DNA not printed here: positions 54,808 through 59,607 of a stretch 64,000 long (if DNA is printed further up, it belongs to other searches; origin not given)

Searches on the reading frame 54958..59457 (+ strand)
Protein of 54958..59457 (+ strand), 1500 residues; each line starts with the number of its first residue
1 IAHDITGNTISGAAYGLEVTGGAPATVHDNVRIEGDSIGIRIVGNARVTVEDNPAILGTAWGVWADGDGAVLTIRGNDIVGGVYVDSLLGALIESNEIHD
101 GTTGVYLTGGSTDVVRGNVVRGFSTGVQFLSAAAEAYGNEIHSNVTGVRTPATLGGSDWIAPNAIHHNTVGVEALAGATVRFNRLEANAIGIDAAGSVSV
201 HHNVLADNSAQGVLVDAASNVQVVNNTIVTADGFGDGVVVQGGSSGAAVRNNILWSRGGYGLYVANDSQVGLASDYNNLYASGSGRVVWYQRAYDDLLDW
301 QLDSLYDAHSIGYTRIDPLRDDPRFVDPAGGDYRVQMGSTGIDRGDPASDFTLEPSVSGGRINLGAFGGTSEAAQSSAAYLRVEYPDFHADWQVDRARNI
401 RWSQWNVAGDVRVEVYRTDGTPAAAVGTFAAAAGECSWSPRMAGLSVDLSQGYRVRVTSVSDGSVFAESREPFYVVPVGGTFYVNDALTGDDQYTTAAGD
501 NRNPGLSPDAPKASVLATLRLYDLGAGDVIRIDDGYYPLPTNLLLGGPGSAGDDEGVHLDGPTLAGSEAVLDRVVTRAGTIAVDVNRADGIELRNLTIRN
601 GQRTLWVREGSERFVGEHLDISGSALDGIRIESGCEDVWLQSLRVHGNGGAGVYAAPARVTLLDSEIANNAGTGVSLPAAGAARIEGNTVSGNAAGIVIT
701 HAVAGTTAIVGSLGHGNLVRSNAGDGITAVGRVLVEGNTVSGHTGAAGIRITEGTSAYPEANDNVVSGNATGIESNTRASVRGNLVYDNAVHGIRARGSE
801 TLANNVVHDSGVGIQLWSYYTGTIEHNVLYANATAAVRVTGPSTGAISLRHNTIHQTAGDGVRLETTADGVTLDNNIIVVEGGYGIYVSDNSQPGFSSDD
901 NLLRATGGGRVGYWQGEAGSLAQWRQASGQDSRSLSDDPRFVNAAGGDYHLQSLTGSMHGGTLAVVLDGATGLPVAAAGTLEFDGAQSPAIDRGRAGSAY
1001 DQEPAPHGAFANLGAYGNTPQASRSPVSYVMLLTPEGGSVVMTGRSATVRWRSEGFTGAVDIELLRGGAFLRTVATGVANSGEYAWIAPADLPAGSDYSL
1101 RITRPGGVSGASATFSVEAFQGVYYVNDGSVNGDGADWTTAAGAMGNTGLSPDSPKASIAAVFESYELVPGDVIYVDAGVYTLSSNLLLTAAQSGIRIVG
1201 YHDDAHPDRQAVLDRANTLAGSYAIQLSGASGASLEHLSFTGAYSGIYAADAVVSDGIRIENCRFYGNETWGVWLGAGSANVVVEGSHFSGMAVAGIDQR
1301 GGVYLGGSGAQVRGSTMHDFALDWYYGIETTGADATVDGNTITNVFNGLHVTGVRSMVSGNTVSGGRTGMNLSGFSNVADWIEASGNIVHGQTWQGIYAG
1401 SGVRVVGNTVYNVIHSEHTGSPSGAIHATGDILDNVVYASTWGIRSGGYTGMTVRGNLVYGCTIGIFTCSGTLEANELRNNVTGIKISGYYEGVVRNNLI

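Call 63: search_protein_families(library=pfam, proteins=[window:54958-59457:+], max_evalue=0.001)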
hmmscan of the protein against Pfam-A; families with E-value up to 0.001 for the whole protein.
window:54958-59457:+ (1500 aa): 4 families
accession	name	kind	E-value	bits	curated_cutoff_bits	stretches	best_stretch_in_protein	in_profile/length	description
PF13229.12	Beta_helix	-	1.5e-63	213.6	25.9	6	748-893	2-149/158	Right handed beta helix region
PF05048.19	NosD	-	3.3e-44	151.3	23.6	4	4-175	28-202/212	Periplasmic copper-binding protein (NosD)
PF10342.15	Kre9_KNH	-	7.6e-09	36.6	24.6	1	1034-1112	1-89/94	Kre9/KNH-like N-terminal Ig-like domain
PF17161.10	DUF5123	-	2.6e-07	32.2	35.1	0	847-953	1-100/113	Domain of unknown function (DUF5123)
